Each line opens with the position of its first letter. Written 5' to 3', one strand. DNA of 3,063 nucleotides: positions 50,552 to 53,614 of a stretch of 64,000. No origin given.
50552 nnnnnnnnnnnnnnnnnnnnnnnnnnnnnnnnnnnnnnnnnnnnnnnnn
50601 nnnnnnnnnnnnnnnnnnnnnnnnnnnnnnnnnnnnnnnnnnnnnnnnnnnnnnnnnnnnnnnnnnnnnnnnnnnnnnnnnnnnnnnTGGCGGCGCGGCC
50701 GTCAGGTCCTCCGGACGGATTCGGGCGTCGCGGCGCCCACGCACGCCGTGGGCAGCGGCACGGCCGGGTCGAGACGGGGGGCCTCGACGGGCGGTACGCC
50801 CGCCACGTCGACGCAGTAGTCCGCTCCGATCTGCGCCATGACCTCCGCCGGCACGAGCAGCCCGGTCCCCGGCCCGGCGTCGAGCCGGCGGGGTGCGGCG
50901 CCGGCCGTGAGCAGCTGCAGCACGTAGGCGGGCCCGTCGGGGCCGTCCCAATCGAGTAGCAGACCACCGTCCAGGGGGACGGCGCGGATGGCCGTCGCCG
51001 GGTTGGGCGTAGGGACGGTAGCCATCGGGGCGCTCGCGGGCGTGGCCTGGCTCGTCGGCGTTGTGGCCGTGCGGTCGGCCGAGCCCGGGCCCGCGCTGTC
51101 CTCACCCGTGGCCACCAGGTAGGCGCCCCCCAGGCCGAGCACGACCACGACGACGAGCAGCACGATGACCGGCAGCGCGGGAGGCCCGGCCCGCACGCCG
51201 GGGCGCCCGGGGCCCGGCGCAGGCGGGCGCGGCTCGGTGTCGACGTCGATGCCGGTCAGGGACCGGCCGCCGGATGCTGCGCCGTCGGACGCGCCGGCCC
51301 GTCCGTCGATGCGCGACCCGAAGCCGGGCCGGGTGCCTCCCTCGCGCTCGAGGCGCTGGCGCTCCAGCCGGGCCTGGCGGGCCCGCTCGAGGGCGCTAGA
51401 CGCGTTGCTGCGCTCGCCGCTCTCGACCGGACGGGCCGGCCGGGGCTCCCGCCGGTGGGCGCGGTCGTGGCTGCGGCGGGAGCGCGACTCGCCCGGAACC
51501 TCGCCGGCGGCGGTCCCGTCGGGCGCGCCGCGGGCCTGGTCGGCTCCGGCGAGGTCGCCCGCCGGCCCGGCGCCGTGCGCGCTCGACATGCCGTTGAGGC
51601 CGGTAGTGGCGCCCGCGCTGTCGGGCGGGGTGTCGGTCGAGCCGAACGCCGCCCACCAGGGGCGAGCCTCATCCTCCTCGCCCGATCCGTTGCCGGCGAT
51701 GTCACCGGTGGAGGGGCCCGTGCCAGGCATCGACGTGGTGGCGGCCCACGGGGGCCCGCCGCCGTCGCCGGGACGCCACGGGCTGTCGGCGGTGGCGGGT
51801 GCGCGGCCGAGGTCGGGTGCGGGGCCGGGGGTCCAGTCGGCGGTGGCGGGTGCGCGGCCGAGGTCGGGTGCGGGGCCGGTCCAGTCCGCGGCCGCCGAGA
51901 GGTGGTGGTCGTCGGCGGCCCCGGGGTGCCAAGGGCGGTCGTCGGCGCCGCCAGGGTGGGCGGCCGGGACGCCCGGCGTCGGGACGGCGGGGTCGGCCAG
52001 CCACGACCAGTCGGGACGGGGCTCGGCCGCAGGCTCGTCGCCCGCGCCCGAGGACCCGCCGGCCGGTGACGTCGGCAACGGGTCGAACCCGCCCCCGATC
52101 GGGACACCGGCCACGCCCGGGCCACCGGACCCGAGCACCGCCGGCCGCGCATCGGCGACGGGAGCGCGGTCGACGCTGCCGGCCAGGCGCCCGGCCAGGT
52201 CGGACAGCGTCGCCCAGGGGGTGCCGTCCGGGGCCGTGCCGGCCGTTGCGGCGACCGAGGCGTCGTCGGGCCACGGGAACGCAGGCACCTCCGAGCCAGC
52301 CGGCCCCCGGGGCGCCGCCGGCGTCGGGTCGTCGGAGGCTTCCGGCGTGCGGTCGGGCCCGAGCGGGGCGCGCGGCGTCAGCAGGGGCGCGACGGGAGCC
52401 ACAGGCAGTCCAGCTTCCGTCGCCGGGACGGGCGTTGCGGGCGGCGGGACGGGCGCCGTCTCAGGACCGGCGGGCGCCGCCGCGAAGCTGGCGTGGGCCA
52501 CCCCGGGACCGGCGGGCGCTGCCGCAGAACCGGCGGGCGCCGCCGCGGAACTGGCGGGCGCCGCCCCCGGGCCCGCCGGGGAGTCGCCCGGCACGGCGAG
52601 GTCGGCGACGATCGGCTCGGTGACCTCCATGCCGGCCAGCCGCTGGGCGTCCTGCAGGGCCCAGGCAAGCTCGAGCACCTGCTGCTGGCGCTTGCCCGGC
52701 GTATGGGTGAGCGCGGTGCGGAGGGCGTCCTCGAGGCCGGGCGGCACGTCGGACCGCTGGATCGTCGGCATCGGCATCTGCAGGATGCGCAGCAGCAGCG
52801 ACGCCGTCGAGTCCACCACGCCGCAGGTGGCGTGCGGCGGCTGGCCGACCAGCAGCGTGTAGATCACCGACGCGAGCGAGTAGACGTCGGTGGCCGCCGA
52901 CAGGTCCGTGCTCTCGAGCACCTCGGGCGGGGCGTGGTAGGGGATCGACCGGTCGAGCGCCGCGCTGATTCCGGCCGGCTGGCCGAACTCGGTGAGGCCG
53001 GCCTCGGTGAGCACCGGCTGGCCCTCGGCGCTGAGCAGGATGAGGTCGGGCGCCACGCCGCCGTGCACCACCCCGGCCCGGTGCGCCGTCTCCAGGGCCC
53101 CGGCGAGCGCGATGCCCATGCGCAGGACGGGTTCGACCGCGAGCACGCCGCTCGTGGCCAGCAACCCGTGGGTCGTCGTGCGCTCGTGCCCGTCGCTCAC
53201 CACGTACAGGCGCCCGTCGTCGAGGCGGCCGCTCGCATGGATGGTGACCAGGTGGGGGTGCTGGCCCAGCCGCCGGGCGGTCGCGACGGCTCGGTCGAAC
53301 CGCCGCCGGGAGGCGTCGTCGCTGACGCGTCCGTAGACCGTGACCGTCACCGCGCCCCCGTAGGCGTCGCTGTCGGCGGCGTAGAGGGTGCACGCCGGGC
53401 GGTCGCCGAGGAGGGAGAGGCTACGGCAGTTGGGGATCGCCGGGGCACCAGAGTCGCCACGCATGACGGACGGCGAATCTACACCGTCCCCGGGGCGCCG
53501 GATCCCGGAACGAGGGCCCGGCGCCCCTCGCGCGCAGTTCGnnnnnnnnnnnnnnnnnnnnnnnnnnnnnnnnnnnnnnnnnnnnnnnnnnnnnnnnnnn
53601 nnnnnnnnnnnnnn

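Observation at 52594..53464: Receptor-like Ser/Thr kinase homologue with every catalytic motif degenerated (pseudokinase)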

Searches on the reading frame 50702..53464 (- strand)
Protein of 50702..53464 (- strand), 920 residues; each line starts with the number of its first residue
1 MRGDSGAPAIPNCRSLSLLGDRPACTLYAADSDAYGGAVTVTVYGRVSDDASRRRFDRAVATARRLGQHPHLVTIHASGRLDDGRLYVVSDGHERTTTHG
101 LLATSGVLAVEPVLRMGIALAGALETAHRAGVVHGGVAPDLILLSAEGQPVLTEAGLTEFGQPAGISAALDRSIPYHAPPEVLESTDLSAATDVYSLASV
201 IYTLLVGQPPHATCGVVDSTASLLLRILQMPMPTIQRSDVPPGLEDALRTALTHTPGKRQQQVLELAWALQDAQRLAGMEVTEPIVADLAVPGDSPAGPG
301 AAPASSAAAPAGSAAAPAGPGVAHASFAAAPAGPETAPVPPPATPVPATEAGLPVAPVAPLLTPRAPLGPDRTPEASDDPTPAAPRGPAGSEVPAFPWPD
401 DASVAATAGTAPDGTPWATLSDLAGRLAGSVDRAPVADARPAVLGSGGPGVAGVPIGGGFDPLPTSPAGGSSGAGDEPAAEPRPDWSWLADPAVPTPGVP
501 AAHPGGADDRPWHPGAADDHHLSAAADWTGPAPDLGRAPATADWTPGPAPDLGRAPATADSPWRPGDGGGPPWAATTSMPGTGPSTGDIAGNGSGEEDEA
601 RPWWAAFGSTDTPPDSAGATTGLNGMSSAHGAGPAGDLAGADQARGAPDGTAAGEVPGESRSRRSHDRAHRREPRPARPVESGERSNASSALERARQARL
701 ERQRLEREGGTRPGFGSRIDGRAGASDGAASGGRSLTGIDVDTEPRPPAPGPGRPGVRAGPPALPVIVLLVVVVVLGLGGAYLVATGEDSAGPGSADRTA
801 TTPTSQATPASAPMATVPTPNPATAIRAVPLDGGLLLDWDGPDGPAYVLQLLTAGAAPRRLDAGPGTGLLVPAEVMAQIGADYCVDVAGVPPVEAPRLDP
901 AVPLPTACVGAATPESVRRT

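Call 3: search_protein_families(library=pfam, proteins=[window:50702-53464:-], max_evalue=10)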
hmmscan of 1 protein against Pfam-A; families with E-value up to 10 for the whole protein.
window:50702-53464:- (920 aa): 2 families
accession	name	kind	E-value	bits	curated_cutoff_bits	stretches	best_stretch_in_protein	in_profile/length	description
PF00069.31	Pkinase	-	6.7e-12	45.8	31.7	1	55-259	44-251/263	Protein kinase domain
PF07714.23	PK_Tyr_Ser-Thr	-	1.6e-08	34.6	23.1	1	39-259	31-248/258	Protein tyrosine and serine/threonine kinase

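Call 4: search_protein_families(library=ncbifam, proteins=[window:50702-53464:-], max_evalue=10)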
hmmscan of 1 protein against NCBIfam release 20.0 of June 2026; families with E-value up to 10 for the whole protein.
window:50702-53464:- (920 aa): 7 families
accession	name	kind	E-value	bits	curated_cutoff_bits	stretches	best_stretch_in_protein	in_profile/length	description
NF047741.1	antiphage_MADS6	equivalog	6.6e-24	84.4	460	1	20-275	198-462/612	methylation-associated defense system protein kinase MAD6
NF033483.0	PknB_PASTA_kin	equivalog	2.8e-20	72.9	450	1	48-275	46-270/563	Stk1 family PASTA domain-containing Ser/Thr kinase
NF052427.1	StpK7MSMEG_1200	equivalog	4.5e-18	65.1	900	1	45-275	43-270/601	serine/threonine protein kinase StpK7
TIGR03903.1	TOMM_kin_cyc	equivalog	3.6e-12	45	705.75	1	48-208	17-186/1267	TOMM system kinase/cyclase fusion protein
NF033442.0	BREX_PglW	equivalog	0.0012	16.6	990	2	105-272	306-485/1391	BREX system serine/threonine kinase PglW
NF040671.1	PLuB_AAA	exception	0.0054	14.1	999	1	111-207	103-199/1256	PLuB system helicase-like protein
NF009651.0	PRK13184.1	equivalog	0.016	13.1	839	1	176-272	197-289/932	serine/threonine-protein kinase PknD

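Call 8: find_homologous_proteins(query=window:50702-53464:-, max_evalue=0.00001)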
Query window:50702-53464:- (920 aa): 216 proteins with E <= 0.00001 among 8000 candidates; the best 120 are listed.
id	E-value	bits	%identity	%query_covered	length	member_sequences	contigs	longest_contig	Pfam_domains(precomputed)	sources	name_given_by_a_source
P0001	0.0e+0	1977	100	100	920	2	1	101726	PF07714.24,PF00069.32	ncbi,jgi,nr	ncbi:MAG TPA: protein kinase [Acidimicrobiales bacterium]|nr:protein kinase [Acidimicrobiales bacter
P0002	1.9e-155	538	72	31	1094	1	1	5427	PF07714.24,PF00069.32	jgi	jgi:hypothetical protein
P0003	5.6e-136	473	36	35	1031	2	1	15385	PF07714.24,PF00069.32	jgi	jgi:hypothetical protein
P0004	1.2e-133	466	42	25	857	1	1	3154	PF07714.24,PF00069.32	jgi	-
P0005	4.2e-127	444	63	31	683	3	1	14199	PF07714.24,PF00069.32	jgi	jgi:serine/threonine protein kinase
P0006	5.6e-96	341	66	31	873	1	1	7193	PF07714.24,PF00069.32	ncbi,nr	ncbi:MAG TPA: protein kinase, partial [Acidimicrobiales bacterium]|nr:protein kinase [Acidimicrobial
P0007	9.7e-89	317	35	16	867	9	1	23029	PF07714.24,PF00069.32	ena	-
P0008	2.0e-88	316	52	31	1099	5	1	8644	PF07714.24,PF00069.32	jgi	jgi:hypothetical protein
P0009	7.9e-87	311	53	31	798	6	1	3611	PF07714.24,PF00069.32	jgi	-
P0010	9.4e-87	310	39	15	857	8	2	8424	PF07714.24,PF00069.32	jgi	jgi:Protein kinase domain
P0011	4.1e-86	308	55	31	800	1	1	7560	PF00069.32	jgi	jgi:hypothetical protein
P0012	3.4e-85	305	52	31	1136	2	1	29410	PF07714.24,PF00069.32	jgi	jgi:Protein kinase domain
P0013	5.0e-85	305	53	32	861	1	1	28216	PF00069.32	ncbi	ncbi:MAG TPA: hypothetical protein VFZ77_07780 [Acidimicrobiales bacterium]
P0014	1.4e-84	303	52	31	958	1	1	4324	PF07714.24,PF00069.32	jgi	jgi:hypothetical protein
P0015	1.9e-84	303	51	31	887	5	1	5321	PF07714.24,PF00069.32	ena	-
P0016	3.2e-81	292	52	31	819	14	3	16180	PF07714.24,PF00069.32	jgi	jgi:serine/threonine protein kinase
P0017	8.9e-81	291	54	31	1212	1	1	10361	PF07714.24,PF00069.32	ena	-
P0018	1.3e-80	290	53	31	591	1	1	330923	PF07714.24,PF00069.32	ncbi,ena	-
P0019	7.9e-80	287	38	19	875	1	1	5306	PF07714.24,PF00069.32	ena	-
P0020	2.1e-79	286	50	33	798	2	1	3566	PF07714.24,PF00069.32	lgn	-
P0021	3.6e-78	282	52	31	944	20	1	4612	PF07714.24,PF00069.32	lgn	-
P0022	3.9e-78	282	51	31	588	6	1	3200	PF07714.24,PF00069.32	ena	-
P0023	7.1e-78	281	51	34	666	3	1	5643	PF07714.24,PF00069.32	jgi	jgi:serine/threonine protein kinase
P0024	3.8e-77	279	52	31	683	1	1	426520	PF07714.24,PF00069.32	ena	-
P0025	7.9e-77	278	51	31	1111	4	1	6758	PF07714.24,PF00069.32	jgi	jgi:Protein kinase domain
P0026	1.5e-76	277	51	31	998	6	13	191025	PF07714.24,PF00069.32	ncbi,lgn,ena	-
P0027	2.2e-76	276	51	31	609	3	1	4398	PF07714.24,PF00069.32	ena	-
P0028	2.3e-76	276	52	31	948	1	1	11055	PF00069.32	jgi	jgi:serine/threonine protein kinase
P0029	1.6e-74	270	46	43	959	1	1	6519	PF07714.24,PF00069.32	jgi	jgi:hypothetical protein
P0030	1.6e-74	270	54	31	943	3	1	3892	PF07714.24,PF00069.32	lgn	-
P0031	3.0e-74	269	52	31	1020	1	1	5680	PF00069.32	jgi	jgi:serine/threonine protein kinase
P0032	7.8e-74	268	51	32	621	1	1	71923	PF07714.24,PF00069.32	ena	-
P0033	1.8e-73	266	54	34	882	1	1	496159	PF07714.24,PF00069.32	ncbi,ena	-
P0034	3.4e-73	266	36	14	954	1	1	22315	PF07714.24,PF00069.32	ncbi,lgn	-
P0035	3.8e-73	265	50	31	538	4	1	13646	PF07714.24,PF00069.32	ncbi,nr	ncbi:MAG TPA: protein kinase [Acidimicrobiales bacterium]|nr:protein kinase [Acidimicrobiales bacter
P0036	4.3e-73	265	53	31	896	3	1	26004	PF07714.24,PF00069.32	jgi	jgi:serine/threonine protein kinase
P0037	2.4e-72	263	52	33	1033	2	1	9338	PF07714.24,PF00069.32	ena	-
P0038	4.9e-72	262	50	32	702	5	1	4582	PF07714.24,PF00069.32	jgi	jgi:serine/threonine protein kinase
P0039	7.6e-72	261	52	31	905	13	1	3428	PF00069.32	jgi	jgi:serine/threonine protein kinase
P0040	1.1e-71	261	52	31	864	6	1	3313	PF07714.24,PF00069.32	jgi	jgi:serine/threonine protein kinase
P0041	1.3e-71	260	52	31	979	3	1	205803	PF07714.24,PF00069.32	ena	-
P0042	1.3e-71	260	50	31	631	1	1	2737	PF07714.24,PF00069.32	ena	-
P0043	2.4e-71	259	52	31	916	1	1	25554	PF07714.24,PF00069.32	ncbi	ncbi:MAG TPA: protein kinase [Acidimicrobiales bacterium]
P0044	2.7e-71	259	49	31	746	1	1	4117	PF07714.24,PF00069.32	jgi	jgi:serine/threonine protein kinase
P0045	4.8e-70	255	47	38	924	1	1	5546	PF07714.24,PF00069.32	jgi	jgi:hypothetical protein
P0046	5.5e-70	255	49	31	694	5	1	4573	PF07714.24,PF00069.32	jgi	jgi:serine/threonine protein kinase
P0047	2.8e-69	253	51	31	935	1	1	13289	PF07714.24,PF00069.32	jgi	jgi:Protein kinase domain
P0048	3.6e-69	252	49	31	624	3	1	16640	PF07714.24,PF00069.32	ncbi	-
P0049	2.5e-68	249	51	31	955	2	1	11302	PF07714.24,PF00069.32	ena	-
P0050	3.3e-68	249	37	18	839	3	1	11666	PF07714.24,PF00069.32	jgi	jgi:hypothetical protein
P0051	4.6e-68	249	50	31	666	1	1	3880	PF07714.24,PF00069.32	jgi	jgi:serine/threonine-protein kinase PknK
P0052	7.4e-68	248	53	31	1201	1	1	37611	PF07714.24,PF00069.32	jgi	jgi:hypothetical protein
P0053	2.0e-67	246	49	31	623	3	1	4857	PF07714.24,PF00069.32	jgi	jgi:serine/threonine protein kinase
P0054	2.2e-67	246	50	31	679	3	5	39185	PF07714.24,PF00069.32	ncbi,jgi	jgi:serine/threonine protein kinase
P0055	7.0e-67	245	52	32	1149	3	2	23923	PF07714.24,PF00069.32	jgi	jgi:serine/threonine protein kinase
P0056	1.2e-66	244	-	-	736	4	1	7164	PF07714.24,PF00069.32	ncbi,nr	ncbi:MAG TPA: protein kinase, partial [Acidimicrobiales bacterium]|nr:protein kinase [Acidimicrobial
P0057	1.3e-66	244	-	-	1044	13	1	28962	PF07714.24,PF00069.32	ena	-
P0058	1.6e-66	243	48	31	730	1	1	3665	PF07714.24,PF00069.32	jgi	jgi:serine/threonine protein kinase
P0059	3.6e-66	242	44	32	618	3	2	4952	PF07714.24,PF00069.32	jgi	jgi:serine/threonine-protein kinase PknK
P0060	5.5e-66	242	45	33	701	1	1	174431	PF07714.24,PF00069.32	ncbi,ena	ncbi:MAG TPA: protein kinase [Acidimicrobiales bacterium]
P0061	9.2e-66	241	36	14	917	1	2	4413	PF07714.24,PF00069.32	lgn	-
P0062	1.0e-65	241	45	31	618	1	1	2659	PF07714.24,PF00069.32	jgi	jgi:serine/threonine protein kinase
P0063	1.6e-65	240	51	29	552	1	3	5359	PF07714.24,PF00069.32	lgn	-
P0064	1.7e-65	240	51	33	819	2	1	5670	PF07714.24,PF00069.32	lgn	-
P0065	2.1e-65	240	48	31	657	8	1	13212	PF07714.24,PF00069.32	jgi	jgi:serine/threonine protein kinase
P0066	2.5e-65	239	46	31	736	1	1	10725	PF07714.24,PF00069.32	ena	-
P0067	6.6e-65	238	50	31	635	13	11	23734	PF07714.24,PF00069.32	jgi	jgi:serine/threonine protein kinase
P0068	1.6e-64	237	49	38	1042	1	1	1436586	PF07714.24,PF00069.32,PF01493.26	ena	-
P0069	5.9e-64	235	-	-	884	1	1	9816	PF07714.24,PF00069.32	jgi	jgi:Protein kinase domain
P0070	1.6e-63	233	50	31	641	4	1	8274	PF07714.24,PF00069.32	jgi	jgi:serine/threonine protein kinase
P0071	5.1e-63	232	48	32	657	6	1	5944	PF07714.24,PF00069.32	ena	-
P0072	1.1e-62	231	50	31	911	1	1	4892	PF07714.24,PF00069.32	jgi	jgi:hypothetical protein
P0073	1.2e-62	231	44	39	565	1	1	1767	PF07714.24,PF00069.32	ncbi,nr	ncbi:MAG: protein kinase, partial [Acidimicrobiales bacterium]|nr:protein kinase [Acidimicrobiales b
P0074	8.5e-62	228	43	31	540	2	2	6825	PF07714.24,PF00069.32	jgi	jgi:serine/threonine-protein kinase PknK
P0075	4.2e-60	222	51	31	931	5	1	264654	PF00069.32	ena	-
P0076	1.4e-59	220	53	31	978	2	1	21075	PF00069.32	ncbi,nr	ncbi:MAG TPA: hypothetical protein VFW63_10640 [Acidimicrobiales bacterium]|nr:hypothetical protein 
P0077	1.7e-59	220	43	31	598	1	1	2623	PF07714.24,PF00069.32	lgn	-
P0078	3.1e-59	219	46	31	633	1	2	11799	PF07714.24,PF00069.32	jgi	jgi:serine/threonine protein kinase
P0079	4.7e-59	219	50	31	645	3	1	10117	PF07714.24,PF00069.32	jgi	jgi:serine/threonine protein kinase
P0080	1.5e-58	217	48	27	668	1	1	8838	PF07714.24,PF00069.32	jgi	jgi:serine/threonine protein kinase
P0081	4.2e-58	216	44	33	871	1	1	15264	PF07714.24,PF00069.32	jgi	jgi:hypothetical protein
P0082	7.5e-58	215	54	29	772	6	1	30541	PF07714.24,PF00069.32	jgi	jgi:hypothetical protein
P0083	1.7e-57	214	42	35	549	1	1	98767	PF07714.24,PF00069.32,PF14531.13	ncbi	-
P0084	2.9e-57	213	40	10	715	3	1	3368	PF07714.24,PF00069.32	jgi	jgi:tRNA A-37 threonylcarbamoyl transferase component Bud32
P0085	4.0e-57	212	45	36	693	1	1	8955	PF07714.24,PF00069.32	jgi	jgi:serine/threonine protein kinase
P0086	4.2e-57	212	49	31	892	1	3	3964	PF07714.24,PF00069.32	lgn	-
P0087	2.3e-56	210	44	31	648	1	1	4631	PF07714.24,PF00069.32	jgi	jgi:serine/threonine-protein kinase PknK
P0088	5.4e-55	205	45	31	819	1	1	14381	PF07714.24,PF00069.32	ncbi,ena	ncbi:MAG TPA: protein kinase [Acidimicrobiales bacterium]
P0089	7.9e-55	205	52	27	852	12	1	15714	PF07714.24,PF00069.32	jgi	jgi:serine/threonine protein kinase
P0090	1.1e-54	204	44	32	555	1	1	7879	PF07714.24,PF00069.32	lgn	-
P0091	4.9e-54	202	44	35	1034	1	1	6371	PF07714.24,PF00069.32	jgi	jgi:serine/threonine protein kinase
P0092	8.2e-54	201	44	31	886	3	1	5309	PF07714.24,PF00069.32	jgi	jgi:serine/threonine protein kinase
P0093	1.1e-53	201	49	27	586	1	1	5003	PF07714.24,PF00069.32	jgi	jgi:hypothetical protein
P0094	5.7e-50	189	43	31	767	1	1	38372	PF07714.24,PF00069.32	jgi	jgi:hypothetical protein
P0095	1.5e-49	187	48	32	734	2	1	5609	PF07714.24,PF00069.32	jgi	jgi:serine/threonine protein kinase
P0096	2.8e-35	140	38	33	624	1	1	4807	PF07714.24,PF00069.32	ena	-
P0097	2.4e-32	130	38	27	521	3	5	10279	PF07714.24,PF00069.32,PF01636.30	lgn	-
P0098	3.1e-27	113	35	23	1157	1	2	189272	PF25873.1,PF07714.24,PF00069.32,PF17874.8,PF24883.3,PF13401.13,PF25199.2,PF13191.13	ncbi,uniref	ncbi:protein kinase [Rhodococcus sp. NPDC127530]|uniref:protein kinase domain-containing protein n=1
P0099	5.5e-27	113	34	27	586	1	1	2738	PF07714.24,PF00069.32,PF01636.30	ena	-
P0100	1.9e-26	111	38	24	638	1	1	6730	PF07714.24,PF00069.32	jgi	jgi:serine/threonine protein kinase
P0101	3.1e-26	110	40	24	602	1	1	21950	PF07714.24,PF00069.32,PF03109.23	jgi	jgi:serine/threonine protein kinase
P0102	5.6e-26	109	36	25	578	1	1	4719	PF07714.24,PF00069.32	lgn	-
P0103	1.8e-25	108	32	32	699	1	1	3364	PF07714.24,PF00069.32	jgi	jgi:serine/threonine protein kinase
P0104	3.4e-25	107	32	29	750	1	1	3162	PF07714.24,PF00069.32,PF26549.1,PF07676.19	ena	-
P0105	3.6e-25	107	35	24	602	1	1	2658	PF07714.24,PF00069.32,PF01636.30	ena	-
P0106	9.2e-25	105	37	22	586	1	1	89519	PF07714.24,PF00069.32,PF03109.23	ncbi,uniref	ncbi:protein kinase, partial [uncultured Jatrophihabitans sp.]|uniref:serine/threonine-protein kinas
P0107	9.5e-25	105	35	24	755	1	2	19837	PF07714.24,PF00069.32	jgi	jgi:hypothetical protein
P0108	3.7e-24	103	-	-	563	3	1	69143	PF07714.24,PF00069.32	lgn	-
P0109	4.1e-24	103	35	29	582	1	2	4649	PF07714.24,PF00069.32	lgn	-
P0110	5.3e-24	103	30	27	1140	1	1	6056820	PF25873.1,PF07714.24,PF00069.32,PF17874.8,PF24883.3,PF13401.13,PF13191.13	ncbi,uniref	ncbi:protein kinase [Mycobacterium sp. AMU20-3851]|uniref:protein kinase domain-containing protein n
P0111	2.6e-23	100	37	24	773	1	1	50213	PF07714.24,PF00069.32,PF05345.19,PF01636.30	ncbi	ncbi:protein kinase domain-containing protein [Blastococcus sp. SYSU D00813]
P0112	2.7e-23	100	32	26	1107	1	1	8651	PF25873.1,PF07714.24,PF00069.32,PF24883.3,PF13401.13,PF13191.13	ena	-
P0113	3.0e-23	100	32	31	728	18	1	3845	PF07714.24,PF00069.32,PF03109.23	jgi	jgi:serine/threonine protein kinase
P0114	3.9e-23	100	32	26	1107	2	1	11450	PF25873.1,PF07714.24,PF00069.32,PF13401.13,PF13191.13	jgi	-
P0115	4.2e-23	100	36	24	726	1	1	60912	PF07714.24,PF00069.32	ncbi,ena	-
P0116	8.2e-23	99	32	25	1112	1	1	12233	PF25873.1,PF07714.24,PF00069.32,PF24883.3,PF13401.13,PF13191.13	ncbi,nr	ncbi:MAG: protein kinase [Mycobacterium sp.]|nr:protein kinase [Mycobacterium sp.]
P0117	2.5e-22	97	32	28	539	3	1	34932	PF07714.24,PF00069.32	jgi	-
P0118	2.7e-22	97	33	25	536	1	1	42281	PF07714.24,PF00069.32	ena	-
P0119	1.1e-21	95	32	26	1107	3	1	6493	PF25873.1,PF07714.24,PF00069.32,PF13401.13,PF13191.13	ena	-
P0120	1.4e-21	95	37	28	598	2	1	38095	PF07714.24,PF00069.32,PF03793.25,PF01636.30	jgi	jgi:hypothetical protein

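Call 14: find_encoding_contigs(protein=P0001, flank=10000, max_places=3)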
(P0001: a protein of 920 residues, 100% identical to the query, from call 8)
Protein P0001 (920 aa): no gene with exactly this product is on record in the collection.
